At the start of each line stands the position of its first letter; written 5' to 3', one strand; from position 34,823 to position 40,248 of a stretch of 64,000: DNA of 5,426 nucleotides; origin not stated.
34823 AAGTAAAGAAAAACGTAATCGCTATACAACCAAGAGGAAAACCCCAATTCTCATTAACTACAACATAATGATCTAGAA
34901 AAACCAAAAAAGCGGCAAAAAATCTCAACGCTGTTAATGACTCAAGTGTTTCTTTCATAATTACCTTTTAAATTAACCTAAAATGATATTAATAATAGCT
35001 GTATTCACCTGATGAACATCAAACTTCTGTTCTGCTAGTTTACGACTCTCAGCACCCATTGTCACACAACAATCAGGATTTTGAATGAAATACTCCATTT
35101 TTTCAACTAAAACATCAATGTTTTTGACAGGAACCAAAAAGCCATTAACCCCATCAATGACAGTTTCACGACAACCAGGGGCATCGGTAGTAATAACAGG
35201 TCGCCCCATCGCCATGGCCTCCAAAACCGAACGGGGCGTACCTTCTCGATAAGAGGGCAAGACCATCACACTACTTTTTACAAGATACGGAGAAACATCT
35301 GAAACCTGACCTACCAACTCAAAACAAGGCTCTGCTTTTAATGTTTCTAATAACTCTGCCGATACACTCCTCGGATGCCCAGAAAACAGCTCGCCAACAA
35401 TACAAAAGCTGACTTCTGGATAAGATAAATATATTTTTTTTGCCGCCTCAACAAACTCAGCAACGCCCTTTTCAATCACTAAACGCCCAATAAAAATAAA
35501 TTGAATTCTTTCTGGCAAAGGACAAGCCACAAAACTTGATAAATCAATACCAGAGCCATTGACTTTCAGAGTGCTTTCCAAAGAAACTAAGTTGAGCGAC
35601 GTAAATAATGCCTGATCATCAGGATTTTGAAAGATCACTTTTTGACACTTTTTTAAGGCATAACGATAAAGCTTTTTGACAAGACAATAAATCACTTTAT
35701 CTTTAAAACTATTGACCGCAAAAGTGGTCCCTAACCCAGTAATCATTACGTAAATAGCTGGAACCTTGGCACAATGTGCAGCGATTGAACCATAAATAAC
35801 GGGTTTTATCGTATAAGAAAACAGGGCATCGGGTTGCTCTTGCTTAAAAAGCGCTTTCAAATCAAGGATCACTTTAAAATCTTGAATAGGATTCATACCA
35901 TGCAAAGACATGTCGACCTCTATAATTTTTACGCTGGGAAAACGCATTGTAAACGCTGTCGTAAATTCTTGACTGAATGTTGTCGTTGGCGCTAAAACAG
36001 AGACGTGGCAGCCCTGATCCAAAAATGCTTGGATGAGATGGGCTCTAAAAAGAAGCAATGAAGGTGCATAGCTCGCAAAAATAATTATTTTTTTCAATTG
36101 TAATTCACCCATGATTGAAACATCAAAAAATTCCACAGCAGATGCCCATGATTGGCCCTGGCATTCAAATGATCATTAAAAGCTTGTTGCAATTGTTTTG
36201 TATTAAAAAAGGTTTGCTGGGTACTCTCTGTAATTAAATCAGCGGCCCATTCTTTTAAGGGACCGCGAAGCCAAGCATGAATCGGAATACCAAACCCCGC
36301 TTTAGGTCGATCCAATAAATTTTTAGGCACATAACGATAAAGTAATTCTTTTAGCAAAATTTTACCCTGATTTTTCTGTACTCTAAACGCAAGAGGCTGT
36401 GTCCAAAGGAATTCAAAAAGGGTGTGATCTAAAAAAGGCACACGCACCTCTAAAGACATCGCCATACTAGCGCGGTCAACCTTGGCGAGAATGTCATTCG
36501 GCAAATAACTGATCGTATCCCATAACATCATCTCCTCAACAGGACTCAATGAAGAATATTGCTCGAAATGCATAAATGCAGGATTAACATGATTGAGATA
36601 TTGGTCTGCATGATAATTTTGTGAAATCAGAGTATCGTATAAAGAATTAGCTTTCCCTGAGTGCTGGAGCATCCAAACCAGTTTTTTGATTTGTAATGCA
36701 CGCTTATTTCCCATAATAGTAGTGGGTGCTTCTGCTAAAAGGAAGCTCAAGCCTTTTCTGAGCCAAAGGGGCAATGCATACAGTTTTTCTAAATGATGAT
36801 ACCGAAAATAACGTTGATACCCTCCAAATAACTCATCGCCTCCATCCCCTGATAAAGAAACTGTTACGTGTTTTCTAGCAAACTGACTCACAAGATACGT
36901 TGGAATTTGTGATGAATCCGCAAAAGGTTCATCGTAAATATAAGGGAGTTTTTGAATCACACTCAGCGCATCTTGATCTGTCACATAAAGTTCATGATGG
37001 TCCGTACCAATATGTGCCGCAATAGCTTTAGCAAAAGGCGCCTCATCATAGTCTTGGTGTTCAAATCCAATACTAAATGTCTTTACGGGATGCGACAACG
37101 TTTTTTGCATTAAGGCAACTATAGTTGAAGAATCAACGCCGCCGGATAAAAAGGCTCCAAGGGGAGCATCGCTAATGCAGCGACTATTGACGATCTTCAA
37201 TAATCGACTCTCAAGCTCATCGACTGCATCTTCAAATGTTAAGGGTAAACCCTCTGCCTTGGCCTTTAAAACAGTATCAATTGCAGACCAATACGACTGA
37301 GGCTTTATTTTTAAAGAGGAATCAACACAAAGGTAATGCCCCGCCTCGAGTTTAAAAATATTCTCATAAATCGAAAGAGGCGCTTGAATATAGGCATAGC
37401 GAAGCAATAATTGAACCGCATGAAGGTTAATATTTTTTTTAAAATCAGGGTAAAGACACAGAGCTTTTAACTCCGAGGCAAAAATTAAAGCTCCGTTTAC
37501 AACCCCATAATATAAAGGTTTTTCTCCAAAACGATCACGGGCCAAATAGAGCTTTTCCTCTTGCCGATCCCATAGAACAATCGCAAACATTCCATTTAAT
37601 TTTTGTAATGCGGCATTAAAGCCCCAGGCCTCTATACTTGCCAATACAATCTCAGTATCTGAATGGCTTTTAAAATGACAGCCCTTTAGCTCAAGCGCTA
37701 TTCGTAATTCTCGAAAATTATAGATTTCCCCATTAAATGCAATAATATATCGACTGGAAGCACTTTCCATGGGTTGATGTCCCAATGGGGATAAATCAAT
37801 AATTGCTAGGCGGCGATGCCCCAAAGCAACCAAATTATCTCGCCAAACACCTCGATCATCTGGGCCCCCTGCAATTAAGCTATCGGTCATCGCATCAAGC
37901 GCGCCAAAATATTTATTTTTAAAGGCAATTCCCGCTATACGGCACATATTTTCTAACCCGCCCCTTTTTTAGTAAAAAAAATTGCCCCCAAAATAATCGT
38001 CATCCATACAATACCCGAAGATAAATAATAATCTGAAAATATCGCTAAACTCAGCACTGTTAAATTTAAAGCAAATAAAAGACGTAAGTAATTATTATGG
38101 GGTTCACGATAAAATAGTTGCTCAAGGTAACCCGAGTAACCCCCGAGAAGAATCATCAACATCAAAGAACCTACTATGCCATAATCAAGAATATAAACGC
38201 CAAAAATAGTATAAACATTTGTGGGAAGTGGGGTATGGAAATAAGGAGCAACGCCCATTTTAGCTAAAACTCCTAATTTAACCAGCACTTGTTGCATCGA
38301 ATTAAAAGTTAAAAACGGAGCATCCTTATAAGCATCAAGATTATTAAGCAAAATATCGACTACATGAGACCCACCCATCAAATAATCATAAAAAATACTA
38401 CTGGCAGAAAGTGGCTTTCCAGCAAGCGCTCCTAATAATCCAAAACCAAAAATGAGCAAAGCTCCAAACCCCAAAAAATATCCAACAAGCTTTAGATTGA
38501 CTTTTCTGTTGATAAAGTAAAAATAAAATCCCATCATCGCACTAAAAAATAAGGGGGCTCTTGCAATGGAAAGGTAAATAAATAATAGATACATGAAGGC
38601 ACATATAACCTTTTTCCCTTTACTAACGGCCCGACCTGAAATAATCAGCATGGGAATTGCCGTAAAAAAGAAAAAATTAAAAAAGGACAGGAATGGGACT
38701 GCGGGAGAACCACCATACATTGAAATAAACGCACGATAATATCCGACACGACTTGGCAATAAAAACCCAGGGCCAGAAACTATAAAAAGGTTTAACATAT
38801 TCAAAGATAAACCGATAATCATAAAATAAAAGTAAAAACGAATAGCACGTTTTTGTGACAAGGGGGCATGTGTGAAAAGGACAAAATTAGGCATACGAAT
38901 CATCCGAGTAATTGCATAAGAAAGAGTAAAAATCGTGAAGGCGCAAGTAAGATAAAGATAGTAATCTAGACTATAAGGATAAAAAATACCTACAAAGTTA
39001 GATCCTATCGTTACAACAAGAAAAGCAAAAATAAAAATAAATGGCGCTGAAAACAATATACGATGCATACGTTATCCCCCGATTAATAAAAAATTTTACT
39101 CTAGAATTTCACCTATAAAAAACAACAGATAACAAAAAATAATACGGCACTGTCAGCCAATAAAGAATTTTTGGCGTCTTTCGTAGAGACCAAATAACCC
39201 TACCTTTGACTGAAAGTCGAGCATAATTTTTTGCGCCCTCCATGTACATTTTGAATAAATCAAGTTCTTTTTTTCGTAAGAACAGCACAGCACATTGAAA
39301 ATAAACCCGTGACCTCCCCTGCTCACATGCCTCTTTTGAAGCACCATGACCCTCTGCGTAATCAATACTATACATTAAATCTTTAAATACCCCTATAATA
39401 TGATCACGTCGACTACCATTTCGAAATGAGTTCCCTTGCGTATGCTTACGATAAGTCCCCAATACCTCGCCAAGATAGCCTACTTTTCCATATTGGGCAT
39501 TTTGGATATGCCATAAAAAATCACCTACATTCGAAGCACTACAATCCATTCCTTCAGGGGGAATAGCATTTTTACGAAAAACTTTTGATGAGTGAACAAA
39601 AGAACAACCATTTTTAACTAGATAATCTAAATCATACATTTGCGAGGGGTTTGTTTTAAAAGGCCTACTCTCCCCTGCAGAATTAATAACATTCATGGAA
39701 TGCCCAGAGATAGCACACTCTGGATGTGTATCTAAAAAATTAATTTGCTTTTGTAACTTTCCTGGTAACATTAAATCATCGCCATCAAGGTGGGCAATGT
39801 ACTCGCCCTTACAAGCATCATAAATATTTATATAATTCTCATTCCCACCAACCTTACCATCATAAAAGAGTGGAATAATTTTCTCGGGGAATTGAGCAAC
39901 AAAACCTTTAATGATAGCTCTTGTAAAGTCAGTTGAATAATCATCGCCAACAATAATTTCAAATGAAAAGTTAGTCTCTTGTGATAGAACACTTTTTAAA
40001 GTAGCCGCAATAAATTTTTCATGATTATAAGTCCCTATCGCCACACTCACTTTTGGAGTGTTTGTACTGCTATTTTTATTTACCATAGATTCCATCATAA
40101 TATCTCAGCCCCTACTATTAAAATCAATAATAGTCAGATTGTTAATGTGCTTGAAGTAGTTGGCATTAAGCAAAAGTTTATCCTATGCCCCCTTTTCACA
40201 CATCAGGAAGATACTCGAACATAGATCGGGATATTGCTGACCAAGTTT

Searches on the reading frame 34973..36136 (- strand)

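Call 18: search_protein_families(library=pfam, proteins=[window:34973-36136:-], max_evalue=0.0001)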
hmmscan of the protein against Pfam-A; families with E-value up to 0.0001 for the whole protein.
window:34973-36136:- (387 aa): 4 families
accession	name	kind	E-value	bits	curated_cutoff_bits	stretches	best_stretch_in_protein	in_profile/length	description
PF00534.26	Glycos_transf_1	-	3.5e-34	118.2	26.4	1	209-366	14-171/172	Glycosyl transferases group 1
PF13692.12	Glyco_trans_1_4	-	1.6e-32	113.2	27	1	212-353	3-142/142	Glycosyl transferases group 1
PF13477.12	Glyco_trans_4_2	-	2.6e-12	47.5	23.4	1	31-171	13-139/139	Glycosyl transferase 4-like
PF13439.12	Glyco_transf_4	-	2.5e-05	24.8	28.5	1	33-173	10-143/170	Glycosyltransferase Family 4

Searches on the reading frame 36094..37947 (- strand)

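Call 18: search_protein_families(library=pfam, proteins=[window:36094-37947:-], max_evalue=0.0001)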
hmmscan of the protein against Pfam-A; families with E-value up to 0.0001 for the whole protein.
window:36094-37947:- (617 aa): 4 families
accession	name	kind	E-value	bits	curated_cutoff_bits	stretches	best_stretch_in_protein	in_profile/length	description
PF00733.27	Asn_synthase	-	5.1e-109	365.6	21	1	245-614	2-353/354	Asparagine synthase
PF13522.11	GATase_6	-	4.1e-46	156.6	27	1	29-159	1-130/130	Glutamine amidotransferase domain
PF13537.11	GATase_7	-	9.2e-45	152.1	25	1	44-163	1-121/123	Glutamine amidotransferase domain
PF12481.13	DUF3700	-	8.9e-06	25.8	27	1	112-160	124-173/228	Aluminium induced protein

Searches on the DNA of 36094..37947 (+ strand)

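Call 80: search_dna_similar(query=window:36094-37947:+, collection=ecoli_genomes, mode=distant, max_rows=12)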
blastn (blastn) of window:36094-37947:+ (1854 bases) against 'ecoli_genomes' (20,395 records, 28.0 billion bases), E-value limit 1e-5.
Records with a match: 2; places in all: 2; records where one place covers at least 80% of the query: 0.
Genomes with a match: 2 of 5426; with a place that covers at least 80% of the query: 0. Places per genome that has any: lowest 1, median 1, highest 1. On chromosomes: 2 places; on plasmids: 0.
Best place of each record, by identity: 60-80% 2.
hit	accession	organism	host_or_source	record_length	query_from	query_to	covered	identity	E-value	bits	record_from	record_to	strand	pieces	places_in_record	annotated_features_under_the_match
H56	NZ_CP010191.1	Escherichia coli strain M8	mouse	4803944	724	992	15%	67.4%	2e-12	84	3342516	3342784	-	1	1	asnB: asparagine synthase (glutamine-hydrolyzing)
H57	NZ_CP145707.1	Escherichia coli strain S1-CAM-02-A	Homo sapiens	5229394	724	992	15%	67.4%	2e-12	84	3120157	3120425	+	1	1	asnB: asparagine synthase (glutamine-hydrolyzing)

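Call 81: get_annotated_region(hit=H56, flank=14000)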
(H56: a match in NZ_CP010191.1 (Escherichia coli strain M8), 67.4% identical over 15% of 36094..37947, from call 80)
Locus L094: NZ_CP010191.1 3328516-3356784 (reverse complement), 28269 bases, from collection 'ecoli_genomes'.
description: Escherichia coli strain M8 chromosome, complete genome
organism: Escherichia coli strain M8 (NCBI taxid 562)
replicon: chromosome; assembly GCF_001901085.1
host: mouse; source: -; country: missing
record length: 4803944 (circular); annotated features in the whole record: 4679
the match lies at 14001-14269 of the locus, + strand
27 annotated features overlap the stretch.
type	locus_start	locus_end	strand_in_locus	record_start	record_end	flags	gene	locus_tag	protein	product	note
CDS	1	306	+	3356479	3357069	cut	hisH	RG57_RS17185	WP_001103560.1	imidazole glycerol phosphate synthase subunit HisH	-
CDS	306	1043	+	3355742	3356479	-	hisA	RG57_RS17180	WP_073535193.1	1-(5-phosphoribosyl)-5-[(5-phosphoribosylamino)methylideneamino]imidazole-4-carboxamide isomerase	-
CDS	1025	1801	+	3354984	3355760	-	hisF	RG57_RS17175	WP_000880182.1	imidazole glycerol phosphate synthase subunit HisF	-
CDS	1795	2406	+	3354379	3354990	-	hisIE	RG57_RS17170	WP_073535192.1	bifunctional phosphoribosyl-AMP cyclohydrolase/phosphoribosyl-ATP diphosphatase HisIE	-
CDS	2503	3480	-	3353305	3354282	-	wzzB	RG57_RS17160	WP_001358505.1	LPS O-antigen chain length determinant protein WzzB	-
CDS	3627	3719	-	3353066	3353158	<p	-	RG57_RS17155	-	hypothetical protein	incomplete; partial in the middle of a contig; missing N-terminus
CDS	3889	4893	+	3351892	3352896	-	-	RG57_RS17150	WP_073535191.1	NAD-dependent epimerase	-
CDS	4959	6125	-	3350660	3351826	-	ugd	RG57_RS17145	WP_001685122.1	UDP-glucose 6-dehydrogenase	-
CDS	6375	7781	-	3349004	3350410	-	gndA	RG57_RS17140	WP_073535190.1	NADP-dependent phosphogluconate dehydrogenase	-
CDS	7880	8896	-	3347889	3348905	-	galE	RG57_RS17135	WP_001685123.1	UDP-glucose 4-epimerase GalE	-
CDS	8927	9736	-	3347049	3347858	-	-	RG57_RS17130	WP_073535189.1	glycosyltransferase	-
CDS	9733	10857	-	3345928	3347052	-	-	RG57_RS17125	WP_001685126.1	glycosyltransferase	-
CDS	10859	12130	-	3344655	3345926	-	wzy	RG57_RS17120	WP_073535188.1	O65 family O-antigen polymerase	-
CDS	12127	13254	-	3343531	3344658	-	-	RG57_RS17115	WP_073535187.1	glycosyltransferase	-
CDS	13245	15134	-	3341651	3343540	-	asnB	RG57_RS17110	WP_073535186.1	asparagine synthase (glutamine-hydrolyzing)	-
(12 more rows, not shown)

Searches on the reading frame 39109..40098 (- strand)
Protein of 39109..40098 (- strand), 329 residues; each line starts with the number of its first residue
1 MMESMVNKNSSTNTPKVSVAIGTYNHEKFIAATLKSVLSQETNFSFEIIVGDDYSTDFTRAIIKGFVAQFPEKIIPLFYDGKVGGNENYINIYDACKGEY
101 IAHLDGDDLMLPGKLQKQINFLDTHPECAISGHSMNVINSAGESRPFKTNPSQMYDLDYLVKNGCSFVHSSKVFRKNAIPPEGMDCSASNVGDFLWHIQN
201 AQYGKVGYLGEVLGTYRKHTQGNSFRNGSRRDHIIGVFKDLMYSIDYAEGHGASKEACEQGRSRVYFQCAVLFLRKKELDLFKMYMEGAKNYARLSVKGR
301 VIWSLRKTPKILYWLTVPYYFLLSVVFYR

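Call 18: search_protein_families(library=pfam, proteins=[window:39109-40098:-], max_evalue=0.0001)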
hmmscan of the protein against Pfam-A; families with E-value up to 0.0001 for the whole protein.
window:39109-40098:- (329 aa): 2 families
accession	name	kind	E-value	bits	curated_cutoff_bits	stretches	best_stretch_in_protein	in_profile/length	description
PF00535.33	Glycos_transf_2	-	1.1e-23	84.4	23.3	1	18-176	1-161/168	Glycosyl transferase family 2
PF13641.12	Glyco_tranf_2_3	-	3e-10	40.9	27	1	15-132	1-120/230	Glycosyltransferase like family 2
